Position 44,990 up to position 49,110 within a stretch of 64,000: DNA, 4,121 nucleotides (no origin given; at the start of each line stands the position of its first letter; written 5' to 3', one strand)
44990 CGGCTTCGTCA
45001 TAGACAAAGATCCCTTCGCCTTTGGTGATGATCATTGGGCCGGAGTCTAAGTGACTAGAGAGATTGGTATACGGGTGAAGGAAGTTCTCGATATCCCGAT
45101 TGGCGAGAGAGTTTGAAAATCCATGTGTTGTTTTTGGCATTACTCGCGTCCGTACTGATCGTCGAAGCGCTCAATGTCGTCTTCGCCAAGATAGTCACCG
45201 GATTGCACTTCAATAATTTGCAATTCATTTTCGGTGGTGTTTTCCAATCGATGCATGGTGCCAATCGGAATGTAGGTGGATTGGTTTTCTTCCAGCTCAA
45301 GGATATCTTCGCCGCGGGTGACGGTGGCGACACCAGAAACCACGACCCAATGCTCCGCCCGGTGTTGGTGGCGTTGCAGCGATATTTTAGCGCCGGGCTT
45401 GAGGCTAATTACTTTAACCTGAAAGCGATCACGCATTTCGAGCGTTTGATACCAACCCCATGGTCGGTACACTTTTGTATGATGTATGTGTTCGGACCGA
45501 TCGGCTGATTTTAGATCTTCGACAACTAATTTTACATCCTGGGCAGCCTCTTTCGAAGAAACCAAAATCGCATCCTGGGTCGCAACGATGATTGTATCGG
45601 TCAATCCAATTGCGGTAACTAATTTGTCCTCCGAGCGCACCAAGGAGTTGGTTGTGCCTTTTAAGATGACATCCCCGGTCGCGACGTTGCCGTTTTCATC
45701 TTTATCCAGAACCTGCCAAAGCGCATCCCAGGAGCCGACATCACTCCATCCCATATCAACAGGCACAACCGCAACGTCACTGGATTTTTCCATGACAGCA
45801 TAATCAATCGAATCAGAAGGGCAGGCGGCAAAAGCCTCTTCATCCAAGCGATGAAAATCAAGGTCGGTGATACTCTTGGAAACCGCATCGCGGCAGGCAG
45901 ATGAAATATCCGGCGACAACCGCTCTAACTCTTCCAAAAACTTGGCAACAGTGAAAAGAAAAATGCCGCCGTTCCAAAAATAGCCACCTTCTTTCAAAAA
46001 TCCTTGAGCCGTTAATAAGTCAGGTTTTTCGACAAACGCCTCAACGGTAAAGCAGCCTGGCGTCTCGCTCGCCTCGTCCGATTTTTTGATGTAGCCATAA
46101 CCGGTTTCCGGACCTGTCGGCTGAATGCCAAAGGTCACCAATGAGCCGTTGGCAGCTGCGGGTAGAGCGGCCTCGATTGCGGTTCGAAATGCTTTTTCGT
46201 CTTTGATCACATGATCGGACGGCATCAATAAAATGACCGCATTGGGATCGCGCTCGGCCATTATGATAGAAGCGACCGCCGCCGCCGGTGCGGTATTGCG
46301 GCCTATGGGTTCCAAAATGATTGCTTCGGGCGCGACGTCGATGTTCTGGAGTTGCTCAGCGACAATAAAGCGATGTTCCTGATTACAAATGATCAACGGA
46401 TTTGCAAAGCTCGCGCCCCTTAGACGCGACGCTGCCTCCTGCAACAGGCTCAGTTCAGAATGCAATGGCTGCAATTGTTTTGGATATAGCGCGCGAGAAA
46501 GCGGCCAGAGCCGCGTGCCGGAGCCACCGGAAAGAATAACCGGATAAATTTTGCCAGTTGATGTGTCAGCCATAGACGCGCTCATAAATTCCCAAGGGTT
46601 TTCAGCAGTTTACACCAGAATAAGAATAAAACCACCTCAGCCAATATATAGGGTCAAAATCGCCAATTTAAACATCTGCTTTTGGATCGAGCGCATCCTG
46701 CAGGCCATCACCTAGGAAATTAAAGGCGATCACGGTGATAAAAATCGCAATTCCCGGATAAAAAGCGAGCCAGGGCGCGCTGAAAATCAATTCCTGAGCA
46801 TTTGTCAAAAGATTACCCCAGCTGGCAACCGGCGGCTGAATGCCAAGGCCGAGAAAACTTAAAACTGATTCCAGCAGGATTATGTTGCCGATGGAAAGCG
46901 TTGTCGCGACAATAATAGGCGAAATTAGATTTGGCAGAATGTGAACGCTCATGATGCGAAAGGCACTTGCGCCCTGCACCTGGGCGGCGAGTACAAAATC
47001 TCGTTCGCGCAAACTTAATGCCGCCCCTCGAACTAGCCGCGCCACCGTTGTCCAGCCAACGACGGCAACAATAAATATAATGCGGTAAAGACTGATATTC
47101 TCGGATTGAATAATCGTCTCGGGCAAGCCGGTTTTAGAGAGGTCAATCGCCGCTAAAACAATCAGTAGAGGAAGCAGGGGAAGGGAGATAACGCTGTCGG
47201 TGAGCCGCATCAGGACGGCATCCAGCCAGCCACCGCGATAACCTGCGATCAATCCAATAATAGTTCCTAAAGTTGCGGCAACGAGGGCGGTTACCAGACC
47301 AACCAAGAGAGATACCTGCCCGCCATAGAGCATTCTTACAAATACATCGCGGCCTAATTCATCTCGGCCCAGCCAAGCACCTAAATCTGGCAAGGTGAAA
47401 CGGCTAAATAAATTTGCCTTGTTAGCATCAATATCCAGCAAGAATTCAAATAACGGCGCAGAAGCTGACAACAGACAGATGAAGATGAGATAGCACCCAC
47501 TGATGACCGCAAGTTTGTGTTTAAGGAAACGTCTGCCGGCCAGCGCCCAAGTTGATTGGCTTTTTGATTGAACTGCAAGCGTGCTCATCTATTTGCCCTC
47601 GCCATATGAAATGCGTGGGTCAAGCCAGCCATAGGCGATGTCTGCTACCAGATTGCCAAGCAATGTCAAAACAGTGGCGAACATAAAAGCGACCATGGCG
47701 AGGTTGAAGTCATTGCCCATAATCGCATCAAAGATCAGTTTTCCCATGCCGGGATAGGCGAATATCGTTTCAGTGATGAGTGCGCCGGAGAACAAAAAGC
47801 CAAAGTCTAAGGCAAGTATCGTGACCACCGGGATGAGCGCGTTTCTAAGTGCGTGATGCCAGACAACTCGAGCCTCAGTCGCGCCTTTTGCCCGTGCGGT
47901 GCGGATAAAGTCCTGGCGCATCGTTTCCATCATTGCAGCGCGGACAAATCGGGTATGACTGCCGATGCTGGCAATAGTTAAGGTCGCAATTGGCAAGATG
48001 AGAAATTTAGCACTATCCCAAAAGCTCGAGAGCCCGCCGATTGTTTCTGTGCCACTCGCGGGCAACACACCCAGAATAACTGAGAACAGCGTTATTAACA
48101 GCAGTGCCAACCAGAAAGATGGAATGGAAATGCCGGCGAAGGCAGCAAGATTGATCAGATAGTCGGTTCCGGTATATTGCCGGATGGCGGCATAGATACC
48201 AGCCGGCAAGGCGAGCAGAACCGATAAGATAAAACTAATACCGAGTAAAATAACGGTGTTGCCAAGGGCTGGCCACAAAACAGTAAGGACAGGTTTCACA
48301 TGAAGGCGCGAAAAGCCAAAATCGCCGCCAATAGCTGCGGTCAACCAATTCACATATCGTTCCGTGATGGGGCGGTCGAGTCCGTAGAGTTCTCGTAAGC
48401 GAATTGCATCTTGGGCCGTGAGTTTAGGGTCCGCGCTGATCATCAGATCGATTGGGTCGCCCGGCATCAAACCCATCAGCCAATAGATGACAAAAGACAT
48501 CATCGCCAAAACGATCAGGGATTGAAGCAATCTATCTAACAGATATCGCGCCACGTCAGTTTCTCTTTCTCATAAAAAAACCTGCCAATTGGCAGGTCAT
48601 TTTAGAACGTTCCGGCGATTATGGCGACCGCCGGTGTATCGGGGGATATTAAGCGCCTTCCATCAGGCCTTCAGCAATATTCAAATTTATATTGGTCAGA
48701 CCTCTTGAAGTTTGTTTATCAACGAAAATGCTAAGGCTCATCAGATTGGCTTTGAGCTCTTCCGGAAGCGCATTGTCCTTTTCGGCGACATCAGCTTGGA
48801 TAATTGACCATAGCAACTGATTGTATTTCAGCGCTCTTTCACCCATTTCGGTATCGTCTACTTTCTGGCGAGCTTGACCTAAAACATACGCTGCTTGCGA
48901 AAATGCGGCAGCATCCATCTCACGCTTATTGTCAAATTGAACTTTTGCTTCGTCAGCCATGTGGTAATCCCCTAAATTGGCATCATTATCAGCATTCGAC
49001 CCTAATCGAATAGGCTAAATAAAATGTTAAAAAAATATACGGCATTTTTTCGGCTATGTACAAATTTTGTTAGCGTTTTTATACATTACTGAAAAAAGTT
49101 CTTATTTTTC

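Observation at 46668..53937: The Aas-like fusion overlaps the ATPases of a scrambled Opp/Dpp-type ABC system (possible ABC-based counterpart of LplT-Aas)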

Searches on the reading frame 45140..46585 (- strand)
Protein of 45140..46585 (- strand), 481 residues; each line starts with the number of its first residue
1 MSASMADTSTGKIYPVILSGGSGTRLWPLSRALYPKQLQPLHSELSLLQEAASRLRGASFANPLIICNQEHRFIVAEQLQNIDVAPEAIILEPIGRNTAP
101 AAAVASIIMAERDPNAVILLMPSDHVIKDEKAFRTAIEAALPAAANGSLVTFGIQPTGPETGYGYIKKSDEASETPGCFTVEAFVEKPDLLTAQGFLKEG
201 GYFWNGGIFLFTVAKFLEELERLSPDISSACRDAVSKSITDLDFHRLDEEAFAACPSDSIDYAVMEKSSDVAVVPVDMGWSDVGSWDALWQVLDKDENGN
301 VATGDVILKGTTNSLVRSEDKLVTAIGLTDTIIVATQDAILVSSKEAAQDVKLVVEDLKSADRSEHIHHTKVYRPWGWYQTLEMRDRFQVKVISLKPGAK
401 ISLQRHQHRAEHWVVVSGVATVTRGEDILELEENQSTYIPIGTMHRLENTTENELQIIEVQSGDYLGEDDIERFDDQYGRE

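Call 3: search_protein_families(library=pfam, proteins=[window:45140-46585:-])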
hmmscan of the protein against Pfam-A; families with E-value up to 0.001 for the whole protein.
window:45140-46585:- (481 aa): 5 families
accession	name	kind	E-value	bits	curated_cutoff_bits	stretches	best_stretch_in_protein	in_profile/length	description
PF00483.29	NTP_transferase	-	2.2e-61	208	21.2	1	15-297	2-243/245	Nucleotidyl transferase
PF01050.24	MannoseP_isomer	-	4.6e-49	165.9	23.6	1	362-476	2-116/116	Mannose-6-phosphate isomerase C-terminal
PF22640.1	ManC_GMP_beta-helix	-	1.8e-13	50.6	27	1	306-358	3-55/55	MannoseP isomerase/GMP-like beta-helix domain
PF12804.13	NTP_transf_3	-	3.2e-11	44.1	27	1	16-144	2-115/160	MobA-like NTP transferase domain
PF07883.17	Cupin_2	-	5.8e-11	42.4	27.2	1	393-460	3-69/70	Cupin domain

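Call 17: search_protein_families(library=ncbifam, proteins=[window:45140-46585:-], max_evalue=0.00001)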
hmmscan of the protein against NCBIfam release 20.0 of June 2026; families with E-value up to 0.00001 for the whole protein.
window:45140-46585:- (481 aa): 3 families
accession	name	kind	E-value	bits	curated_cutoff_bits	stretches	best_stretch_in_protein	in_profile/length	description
TIGR01479.1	GMP_PMI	equivalog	5.3e-205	681.6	372.95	1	13-480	1-467/467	mannose-1-phosphate guanylyltransferase/mannose-6-phosphate isomerase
NF012004.0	PRK15460.1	equivalog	7.4e-178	592.1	859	1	11-480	4-477/478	mannose-1-phosphate guanyltransferase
TIGR03992.1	Arch_glmU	subfamily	7.1e-06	25.1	292.1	0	16-212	4-169/393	bifunctional sugar-1-phosphate nucleotidylyltransferase/acetyltransferase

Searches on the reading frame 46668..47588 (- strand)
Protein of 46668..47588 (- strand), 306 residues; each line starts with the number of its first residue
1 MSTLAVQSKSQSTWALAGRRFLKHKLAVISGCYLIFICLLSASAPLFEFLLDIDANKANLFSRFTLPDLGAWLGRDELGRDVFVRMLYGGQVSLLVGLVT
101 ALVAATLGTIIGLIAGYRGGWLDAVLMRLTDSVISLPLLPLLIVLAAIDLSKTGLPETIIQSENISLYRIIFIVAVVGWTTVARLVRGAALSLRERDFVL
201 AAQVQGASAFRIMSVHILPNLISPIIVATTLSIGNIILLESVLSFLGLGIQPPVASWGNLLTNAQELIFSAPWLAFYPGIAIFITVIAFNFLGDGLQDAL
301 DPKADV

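Call 3: search_protein_families(library=pfam, proteins=[window:46668-47588:-])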
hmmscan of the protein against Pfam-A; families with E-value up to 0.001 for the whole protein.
window:46668-47588:- (306 aa): 2 families
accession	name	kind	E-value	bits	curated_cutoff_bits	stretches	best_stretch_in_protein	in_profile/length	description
PF00528.27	BPD_transp_1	-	5.1e-33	114.8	26.4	1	108-304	1-182/184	Binding-protein-dependent transport system inner membrane component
PF12911.12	OppC_N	-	6.5e-09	36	23.9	1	12-47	1-36/53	N-terminal TM domain of oligopeptide transport permease C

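Call 17: search_protein_families(library=ncbifam, proteins=[window:46668-47588:-], max_evalue=0.00001)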
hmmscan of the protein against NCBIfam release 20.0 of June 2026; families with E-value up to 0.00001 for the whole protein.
window:46668-47588:- (306 aa): 19 families
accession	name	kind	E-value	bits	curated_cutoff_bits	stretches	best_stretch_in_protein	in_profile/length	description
NF045476.1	Opp4C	equivalog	1.2e-93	313.5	350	1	12-303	1-278/278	oligopeptide ABC transporter permease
TIGR02790.1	nickel_nikC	equivalog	1.7e-72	244.1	358.45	1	34-301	8-258/258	nickel ABC transporter permease subunit NikC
NF045474.1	Opp2C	equivalog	1.2e-70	237.8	300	1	54-301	3-236/236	nickel transporter permease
NF045473.1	Opp1C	equivalog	1.3e-68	231.3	350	1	22-303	2-266/267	nickel/cobalt ABC transporter permease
NF007738.0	PRK10417.1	equivalog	2.8e-64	217.3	335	1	33-303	14-270/277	nickel ABC transporter permease subunit NikC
NF011662.0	PRK15082.1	equivalog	4e-64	216.9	484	1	7-305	19-301/303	glutathione ABC transporter permease GsiD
NF007376.0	PRK09881.1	equivalog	3.6e-63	213.3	434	1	20-304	26-293/298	D,D-dipeptide ABC transporter permease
NF011935.0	PRK15406.1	equivalog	2e-62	211.6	433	1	9-303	21-300/302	oligopeptide ABC transporter permease OppC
NF045475.1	Opp3C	equivalog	3.8e-58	197.2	450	1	72-304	109-327/328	oligopeptide ABC transporter permease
NF008160.0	PRK10913.1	equivalog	2e-55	188.3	483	1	21-303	26-297/300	dipeptide ABC transporter permease DppC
NF047573.1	opine_perm_CntC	exception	2.7e-55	187.6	440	1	19-303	3-270/271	staphylopine uptake ABC transporter permease subunit CntC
NF043080.1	MMSYN1_0166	equivalog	1.5e-42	145.6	370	1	6-304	19-305/307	oligopeptide ABC transporter permease OppC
NF011691.0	PRK15111.1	equivalog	2.7e-35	122.4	379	1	10-301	12-292/296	putrescine export ABC transporter permease SapC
NF011596.0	PRK15021.1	subfamily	8.4e-26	90.8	439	1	67-304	117-339/341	microcin C ABC transporter permease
NF045470.1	Opp2B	equivalog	3e-09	36.5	350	1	80-249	81-255/300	nickel ABC transporter permease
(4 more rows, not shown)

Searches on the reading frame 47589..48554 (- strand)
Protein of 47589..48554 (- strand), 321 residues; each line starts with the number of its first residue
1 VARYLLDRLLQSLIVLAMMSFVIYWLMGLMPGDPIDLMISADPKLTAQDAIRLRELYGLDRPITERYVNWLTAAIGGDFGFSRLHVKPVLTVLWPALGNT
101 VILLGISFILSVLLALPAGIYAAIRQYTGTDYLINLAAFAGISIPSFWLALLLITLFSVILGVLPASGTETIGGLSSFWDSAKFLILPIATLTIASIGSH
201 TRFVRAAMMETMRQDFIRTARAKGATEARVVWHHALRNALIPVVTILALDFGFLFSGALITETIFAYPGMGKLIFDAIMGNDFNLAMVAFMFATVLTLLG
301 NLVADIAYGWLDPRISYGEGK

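Call 3: search_protein_families(library=pfam, proteins=[window:47589-48554:-])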
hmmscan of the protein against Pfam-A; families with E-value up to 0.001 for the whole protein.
window:47589-48554:- (321 aa): 2 families
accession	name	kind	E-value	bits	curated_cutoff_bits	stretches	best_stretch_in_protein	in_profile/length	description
PF00528.27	BPD_transp_1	-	2.3e-43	148.5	26.4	1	115-316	1-183/184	Binding-protein-dependent transport system inner membrane component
PF19300.4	BPD_transp_1_N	-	7.2e-09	36.3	23.8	1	1-77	1-75/114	Binding-prot-dependent transport system membrane comp, N-term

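Call 17: search_protein_families(library=ncbifam, proteins=[window:47589-48554:-], max_evalue=0.00001)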
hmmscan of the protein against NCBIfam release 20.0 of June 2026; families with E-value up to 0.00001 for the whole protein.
window:47589-48554:- (321 aa): 14 families
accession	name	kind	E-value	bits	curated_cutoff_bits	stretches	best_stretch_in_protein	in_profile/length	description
NF045470.1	Opp2B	equivalog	1e-83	281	350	1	8-315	1-299/300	nickel ABC transporter permease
NF045472.1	Opp4B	equivalog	6.2e-79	265.6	450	1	1-315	1-318/319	oligopeptide ABC transporter permease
NF045469.1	Opp1B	equivalog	2.1e-71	241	380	1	1-315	1-306/307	nickel/cobalt ABC transporter permease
TIGR02789.1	nickel_nikB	equivalog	8.4e-67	225.8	447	1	1-320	1-311/314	nickel ABC transporter permease subunit NikB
NF007677.0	PRK10352.1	equivalog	1.9e-65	221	433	1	1-320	1-311/314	nickel ABC transporter permease subunit NikB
NF045471.1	Opp3B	equivalog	7.2e-65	219.4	480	1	1-319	1-306/308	oligopeptide ABC transporter permease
NF011661.0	PRK15081.1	equivalog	1.2e-59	202.4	463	1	1-317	1-305/306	glutathione ABC transporter permease GsiC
NF007008.0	PRK09471.1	equivalog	1.6e-55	188.7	388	1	1-317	1-306/306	oligopeptide ABC transporter permease OppB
NF008161.0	PRK10914.1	equivalog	4e-51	174.2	590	2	174-317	194-337/339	dipeptide ABC transporter permease DppB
NF011690.0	PRK15110.1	equivalog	5.3e-39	134.5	432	2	182-307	180-305/321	putrescine export ABC transporter permease SapB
NF011712.0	PRK15133.1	subfamily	1.7e-35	122.6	445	1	53-318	89-362/364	microcin C ABC transporter permease YejB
NF043081.1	MMSYN1_0165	equivalog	2e-29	102.8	350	1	86-317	164-386/388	oligopeptide ABC transporter permease OppB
NF045474.1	Opp2C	equivalog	3.2e-07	30.2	300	1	189-254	106-171/236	nickel transporter permease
NF045476.1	Opp4C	equivalog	3.8e-07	29.7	350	1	186-271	141-222/278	oligopeptide ABC transporter permease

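Call 60: search_dna_similar(query=window:47589-48554:-, collection=plasmids, mode=protein, max_rows=15)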
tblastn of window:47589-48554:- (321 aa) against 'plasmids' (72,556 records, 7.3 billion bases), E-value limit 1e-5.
Records with a match: 4183; places in all: 9901; records where one place covers at least 80% of the query: 3940.
Best place of each record, by identity: <60% 4183.
By first word of the organism name: Klebsiella 1398; Rhizobium 553; Agrobacterium 260; Sinorhizobium 183; Pseudosulfitobacter 140; Lactococcus 101; Pantoea 94; Streptomyces 63; Paracoccus 62; Phaeobacter 58; and 230 more.
By predicted mobility (MOB-suite, as given by PLSDB): non-mobilizable 2313; conjugative 1446; mobilizable 424.
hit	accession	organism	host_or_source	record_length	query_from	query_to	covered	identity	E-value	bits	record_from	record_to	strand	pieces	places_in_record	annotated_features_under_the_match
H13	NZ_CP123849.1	Agrobacterium tumefaciens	Rose,cell culture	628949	1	316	98%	51.3%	2e-94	313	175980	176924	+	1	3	ABC transporter permease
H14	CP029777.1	Deinococcus actinosclerus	mixed culture,wastewater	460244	2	317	98%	45.3%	1e-76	262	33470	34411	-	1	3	diguanylate cyclase | peptide ABC transporter permease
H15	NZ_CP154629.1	Acetoanaerobium noterae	cell culture,Sludge of a digestion ...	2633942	1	321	100%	43.7%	3e-75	258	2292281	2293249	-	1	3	none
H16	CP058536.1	Deinococcus sp. D7000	seawater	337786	4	317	98%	43.6%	8e-73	251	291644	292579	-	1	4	ABC transporter permease (x2)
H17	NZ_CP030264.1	Ensifer adhaerens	Zea mays,whole organism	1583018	4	318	98%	43.2%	6e-64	225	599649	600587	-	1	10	none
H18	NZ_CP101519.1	Ensifer adhaerens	cell cuture,rhizosphere soil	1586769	4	318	98%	43.2%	6e-64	225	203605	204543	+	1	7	none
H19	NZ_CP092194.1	Deinococcus sp. KNUC1210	Setaria viridis,cell ...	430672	4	317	98%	43.0%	6e-77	263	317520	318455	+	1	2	ABC transporter permease | oligopeptide ABC transporter permease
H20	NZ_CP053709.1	Lichenicola cladoniae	Cladonia borealis,cell culture,lichen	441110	4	318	98%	42.9%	3e-70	243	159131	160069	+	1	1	ABC transporter permease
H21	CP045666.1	Enterobacteriaceae bacterium Kacie_13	Bacteria culture,Stream water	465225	1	315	98%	42.6%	1e-70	244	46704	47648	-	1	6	ABC transporter permease subunit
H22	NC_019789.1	Deinococcus peraridilitoris DSM 19664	-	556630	4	317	98%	42.6%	1e-61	219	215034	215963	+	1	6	ABC transporter permease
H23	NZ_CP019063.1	Rahnella sikkimica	bacteria,soil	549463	1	315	98%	42.3%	8e-70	242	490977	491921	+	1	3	ABC transporter permease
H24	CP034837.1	Rahnella aquatilis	Food spoilage microflora,food/cold ...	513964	1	315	98%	42.3%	2e-69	241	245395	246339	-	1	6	ABC transporter permease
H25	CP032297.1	Rahnella aquatilis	Sakura tree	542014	1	315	98%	42.3%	2e-69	241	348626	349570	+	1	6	ABC transporter permease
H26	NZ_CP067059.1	Rahnella aceris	-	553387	1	315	98%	42.3%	2e-69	241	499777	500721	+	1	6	ABC transporter permease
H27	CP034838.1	Rahnella aquatilis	Food spoilage microflora,food/cold ...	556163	1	315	98%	42.3%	2e-69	241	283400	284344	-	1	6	ABC transporter permease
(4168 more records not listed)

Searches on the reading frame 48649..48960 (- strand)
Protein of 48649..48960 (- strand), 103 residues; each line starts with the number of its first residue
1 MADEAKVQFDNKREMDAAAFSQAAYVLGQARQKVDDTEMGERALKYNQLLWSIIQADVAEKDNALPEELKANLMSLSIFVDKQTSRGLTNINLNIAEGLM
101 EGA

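Call 3: search_protein_families(library=pfam, proteins=[window:48649-48960:-])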
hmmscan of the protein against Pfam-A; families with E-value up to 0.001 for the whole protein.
window:48649-48960:- (103 aa): 1 family
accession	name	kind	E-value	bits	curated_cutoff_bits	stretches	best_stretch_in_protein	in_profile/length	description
PF07309.16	FlaF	-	5.6e-20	71.9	23.6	1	8-88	11-92/113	Flagellar protein FlaF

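Call 17: search_protein_families(library=ncbifam, proteins=[window:48649-48960:-], max_evalue=0.00001)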
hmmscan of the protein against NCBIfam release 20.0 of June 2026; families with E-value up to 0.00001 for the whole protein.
window:48649-48960:- (103 aa): 2 families
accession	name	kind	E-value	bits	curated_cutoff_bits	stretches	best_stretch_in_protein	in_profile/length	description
NF009435.1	PRK12794.1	equivalog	1.5e-20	73.4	91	1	6-100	10-114/116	flagellar biosynthesis regulator FlaF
NF009434.1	PRK12793.1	equivalog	8.9e-13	48.2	99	1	10-86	14-90/113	flagellar biosynthesis regulator FlaF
